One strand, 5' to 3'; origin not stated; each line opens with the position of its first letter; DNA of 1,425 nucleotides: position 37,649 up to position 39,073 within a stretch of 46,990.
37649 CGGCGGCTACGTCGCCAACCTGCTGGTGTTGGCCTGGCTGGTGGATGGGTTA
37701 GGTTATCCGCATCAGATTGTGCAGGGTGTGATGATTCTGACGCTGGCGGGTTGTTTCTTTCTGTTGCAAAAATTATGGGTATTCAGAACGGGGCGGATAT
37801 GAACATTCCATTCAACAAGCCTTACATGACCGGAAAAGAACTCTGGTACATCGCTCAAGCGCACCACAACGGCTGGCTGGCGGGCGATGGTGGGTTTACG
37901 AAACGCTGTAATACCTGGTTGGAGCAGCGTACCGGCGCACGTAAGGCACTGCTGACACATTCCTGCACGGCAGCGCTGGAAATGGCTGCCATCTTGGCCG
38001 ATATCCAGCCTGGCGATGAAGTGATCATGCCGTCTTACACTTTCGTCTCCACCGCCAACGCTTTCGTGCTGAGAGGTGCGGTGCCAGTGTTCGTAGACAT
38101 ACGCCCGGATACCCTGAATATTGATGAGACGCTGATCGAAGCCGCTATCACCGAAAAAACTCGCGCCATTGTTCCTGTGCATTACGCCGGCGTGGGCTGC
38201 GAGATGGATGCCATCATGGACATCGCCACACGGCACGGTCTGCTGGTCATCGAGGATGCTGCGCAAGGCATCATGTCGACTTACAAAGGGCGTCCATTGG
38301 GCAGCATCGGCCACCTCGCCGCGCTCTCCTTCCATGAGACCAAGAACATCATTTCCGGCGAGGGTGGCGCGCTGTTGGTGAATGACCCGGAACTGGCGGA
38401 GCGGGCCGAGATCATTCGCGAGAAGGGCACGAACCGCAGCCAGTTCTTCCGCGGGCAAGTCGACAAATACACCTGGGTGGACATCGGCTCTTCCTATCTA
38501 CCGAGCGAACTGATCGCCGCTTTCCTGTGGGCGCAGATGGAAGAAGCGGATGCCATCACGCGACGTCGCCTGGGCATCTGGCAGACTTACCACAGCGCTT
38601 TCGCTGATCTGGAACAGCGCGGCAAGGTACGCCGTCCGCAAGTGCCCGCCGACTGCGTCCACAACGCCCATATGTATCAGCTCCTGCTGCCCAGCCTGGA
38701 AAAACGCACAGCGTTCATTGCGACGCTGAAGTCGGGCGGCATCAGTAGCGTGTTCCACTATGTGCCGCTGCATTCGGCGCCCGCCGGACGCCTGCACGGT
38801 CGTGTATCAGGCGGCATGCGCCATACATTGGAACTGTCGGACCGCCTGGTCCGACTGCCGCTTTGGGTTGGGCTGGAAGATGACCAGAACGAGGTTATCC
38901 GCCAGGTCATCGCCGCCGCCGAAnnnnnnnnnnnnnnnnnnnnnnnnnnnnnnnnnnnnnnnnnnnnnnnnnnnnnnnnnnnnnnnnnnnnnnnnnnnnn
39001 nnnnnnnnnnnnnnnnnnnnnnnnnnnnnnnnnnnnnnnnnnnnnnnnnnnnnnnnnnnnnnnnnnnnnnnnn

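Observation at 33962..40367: Arn/Gtr-style lipid-carrier modification operon built around a WecE 4-amino-6-deoxyhexose instead of Ara4N or glucose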

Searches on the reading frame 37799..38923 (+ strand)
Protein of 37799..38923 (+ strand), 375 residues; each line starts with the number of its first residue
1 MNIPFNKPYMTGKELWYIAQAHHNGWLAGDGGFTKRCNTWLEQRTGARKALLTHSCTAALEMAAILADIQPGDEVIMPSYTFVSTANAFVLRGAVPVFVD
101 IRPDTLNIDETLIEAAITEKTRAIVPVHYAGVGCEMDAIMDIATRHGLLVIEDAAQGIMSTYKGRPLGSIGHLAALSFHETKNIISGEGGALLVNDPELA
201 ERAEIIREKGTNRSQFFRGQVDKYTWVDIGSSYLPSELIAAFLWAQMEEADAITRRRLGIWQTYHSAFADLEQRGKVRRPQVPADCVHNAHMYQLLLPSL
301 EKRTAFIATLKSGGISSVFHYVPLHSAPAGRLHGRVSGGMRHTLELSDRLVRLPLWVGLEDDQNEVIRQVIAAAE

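Call 4: search_protein_families(library=pfam, proteins=[window:37799-38923:+], max_evalue=0.01)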
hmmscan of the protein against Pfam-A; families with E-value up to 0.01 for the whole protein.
window:37799-38923:+ (375 aa): 6 families
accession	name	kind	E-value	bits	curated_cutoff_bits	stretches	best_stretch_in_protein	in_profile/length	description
PF01041.23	DegT_DnrJ_EryC1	-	1.3e-92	311.2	19.8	1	12-369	5-358/360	DegT/DnrJ/EryC1/StrS aminotransferase family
PF00155.27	Aminotran_1_2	-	4e-07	30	19.7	1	50-153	68-185/361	Aminotransferase class I and II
PF01053.26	Cys_Met_Meta_PP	-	2.4e-05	23.5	27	1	45-188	65-203/381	Cys/Met metabolism PLP-dependent enzyme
PF00266.25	Aminotran_5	-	0.00056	19.4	21.5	1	49-160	63-182/371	Aminotransferase class-V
PF01276.26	OKR_DC_1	-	0.0031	16.8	27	1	31-114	65-148/417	Orn/Lys/Arg decarboxylase, major domain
PF01212.27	Beta_elim_lyase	-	0.0048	16.7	27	0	40-155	40-170/288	Beta-eliminating lyase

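Call 5: search_protein_families(library=ncbifam, proteins=[window:37799-38923:+], max_evalue=0.01)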
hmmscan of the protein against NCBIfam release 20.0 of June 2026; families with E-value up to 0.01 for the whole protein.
window:37799-38923:+ (375 aa): 31 families (the best 25 are shown)
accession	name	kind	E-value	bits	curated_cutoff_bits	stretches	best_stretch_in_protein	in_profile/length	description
TIGR02379.1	ECA_wecE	subfamily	2.8e-190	632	434.85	1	3-371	2-371/376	dTDP-4-amino-4,6-dideoxy-D-glucose transaminase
NF008687.0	PRK11706.1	equivalog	5.3e-190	631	375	1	3-371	2-371/375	dTDP-4-amino-4,6-dideoxygalactose transaminase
TIGR03588.1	PseC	equivalog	3.2e-63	213.9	423.5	1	3-370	2-375/380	UDP-4-amino-4,6-dideoxy-N-acetyl-beta-L-altrosamine transaminase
NF008658.2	PRK11658.1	equivalog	2.9e-62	210.5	631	1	3-368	5-371/379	UDP-4-amino-4-deoxy-L-arabinose aminotransferase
TIGR04181.1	NHT_00031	hypoth_equivalog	6.7e-58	196.3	420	1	3-354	1-357/359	LegC family aminotransferase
TIGR04427.1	PLP_DesI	equivalog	1.1e-43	149.8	650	1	19-215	39-233/390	dTDP-4-dehydro-6-deoxyglucose aminotransferase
NF011936.0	PRK15407.1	equivalog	4.3e-41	141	423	1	10-210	44-251/440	lipopolysaccharide biosynthesis protein RfbH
NF005816.0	PRK07682.1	equivalog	6.8e-10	38.1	620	1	51-154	94-203/390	aminotransferase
NF005817.0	PRK07683.1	equivalog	1.1e-09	37.4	575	1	50-143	92-187/387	aminotransferase A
NF004621.0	PRK05957.1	equivalog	4.4e-09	35.5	498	1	62-156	103-202/389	pyridoxal phosphate-dependent aminotransferase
NF006488.0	PRK08912.1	equivalog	7.6e-09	35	498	1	49-126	89-168/387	aminotransferase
NF006569.0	PRK09082.1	subfamily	3.2e-08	33.1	420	1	50-125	94-168/386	methionine aminotransferase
NF009079.0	PRK12414.1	subfamily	5.3e-08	32.3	481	1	54-125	97-167/384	methionine aminotransferase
NF041364.1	GntC_guanitoxin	equivalog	5.8e-08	32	415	1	48-154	61-174/356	guanitoxin biosynthesis PLP-dependent (S)-gamma-hydroxy-L-arginine cyclodehydratase GntC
NF004770.0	PRK06108.1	subfamily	1.3e-07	30.8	422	1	43-155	92-211/396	pyridoxal phosphate-dependent aminotransferase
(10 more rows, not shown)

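Call 72: search_solved_structures(query=window:37799-38923:+, max_evalue=1e-30, show_alignments=1)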
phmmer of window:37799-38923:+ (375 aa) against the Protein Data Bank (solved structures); distinct sequences matched with E-value up to 1e-30: 36.
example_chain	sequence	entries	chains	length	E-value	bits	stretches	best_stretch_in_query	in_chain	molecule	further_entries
4piw_A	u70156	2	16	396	4.8e-156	522.5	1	3-361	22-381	TDP-4-keto-6-deoxy-D-glucose transaminase family protein | dTDP-4-amino-4,6-dideoxygalactose transaminase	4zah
6blg_A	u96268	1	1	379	7.5e-156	521.9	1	3-368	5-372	dTDP-4-amino-4,6-dideoxygalactose transaminase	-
1mdo_A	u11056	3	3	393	7.2e-52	179.7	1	3-360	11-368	ArnB aminotransferase | UDP-4-amino-4-deoxy-L-arabinose--oxoglutarate aminotransferase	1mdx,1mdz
4oca_A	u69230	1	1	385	4.8e-51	177.1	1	3-360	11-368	UDP-4-amino-4-deoxy-L-arabinose--oxoglutarate aminotransferase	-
3bn1_A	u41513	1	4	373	2.4e-50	174.8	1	7-328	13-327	Perosamine synthetase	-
3dr7_A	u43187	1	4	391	2.8e-50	174.5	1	7-328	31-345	Putative perosamine synthetase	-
3dr4_A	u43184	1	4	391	1.9e-49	171.8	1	7-328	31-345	Putative perosamine synthetase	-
4lc3_A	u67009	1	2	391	2.7e-49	171.3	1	3-365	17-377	Putative UDP-4-amino-4-deoxy-l-arabinose--oxoglutarate aminotransferase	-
8sng_A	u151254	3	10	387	2.1e-47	165.1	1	3-363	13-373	UDP-4-amino-4-deoxy-L-arabinose--oxoglutarate aminotransferase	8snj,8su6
6ewj_A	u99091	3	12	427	7.2e-44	153.4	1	2-367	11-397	Putative capsular polysaccharide biosynthesis protein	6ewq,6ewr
3frk_A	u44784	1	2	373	2.2e-43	151.9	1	67-368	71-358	QdtB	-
7b0m_AAA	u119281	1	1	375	7e-42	146.9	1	8-273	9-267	Sugar aminotransferase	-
5uid_A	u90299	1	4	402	2e-41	145.4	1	8-367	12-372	Aminotransferase TlmJ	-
7b0d_A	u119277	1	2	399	5.5e-41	143.9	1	44-363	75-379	Glutamine--scyllo-inositol transaminase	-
2oga_A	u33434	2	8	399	2.6e-40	141.7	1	54-363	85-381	Transaminase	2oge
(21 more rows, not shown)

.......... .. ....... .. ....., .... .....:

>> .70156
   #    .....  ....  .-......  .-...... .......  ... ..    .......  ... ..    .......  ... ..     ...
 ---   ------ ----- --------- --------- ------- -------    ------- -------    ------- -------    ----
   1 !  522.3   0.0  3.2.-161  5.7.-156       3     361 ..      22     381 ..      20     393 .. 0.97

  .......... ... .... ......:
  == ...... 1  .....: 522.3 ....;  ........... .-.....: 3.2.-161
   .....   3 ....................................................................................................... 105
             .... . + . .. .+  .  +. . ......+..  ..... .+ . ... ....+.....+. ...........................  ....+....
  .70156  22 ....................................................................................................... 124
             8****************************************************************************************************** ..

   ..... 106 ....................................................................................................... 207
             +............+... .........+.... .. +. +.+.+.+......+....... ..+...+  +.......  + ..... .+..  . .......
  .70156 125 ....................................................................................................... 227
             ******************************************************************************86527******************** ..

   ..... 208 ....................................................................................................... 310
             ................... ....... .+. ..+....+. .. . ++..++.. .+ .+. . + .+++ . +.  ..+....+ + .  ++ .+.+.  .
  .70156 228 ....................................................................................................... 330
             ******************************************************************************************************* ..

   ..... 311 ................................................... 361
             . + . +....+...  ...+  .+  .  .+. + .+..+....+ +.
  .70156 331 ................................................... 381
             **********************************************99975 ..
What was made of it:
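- On WecE (dTDP-4-amino-4,6-dideoxygalactose transaminase): 522 bits to 4piw, with SFHETKN kept (call 72).
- g6 scores above the WecE equivalog cutoff and is far closer to E. coli WecE than to ArnB (calls 5, 72).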
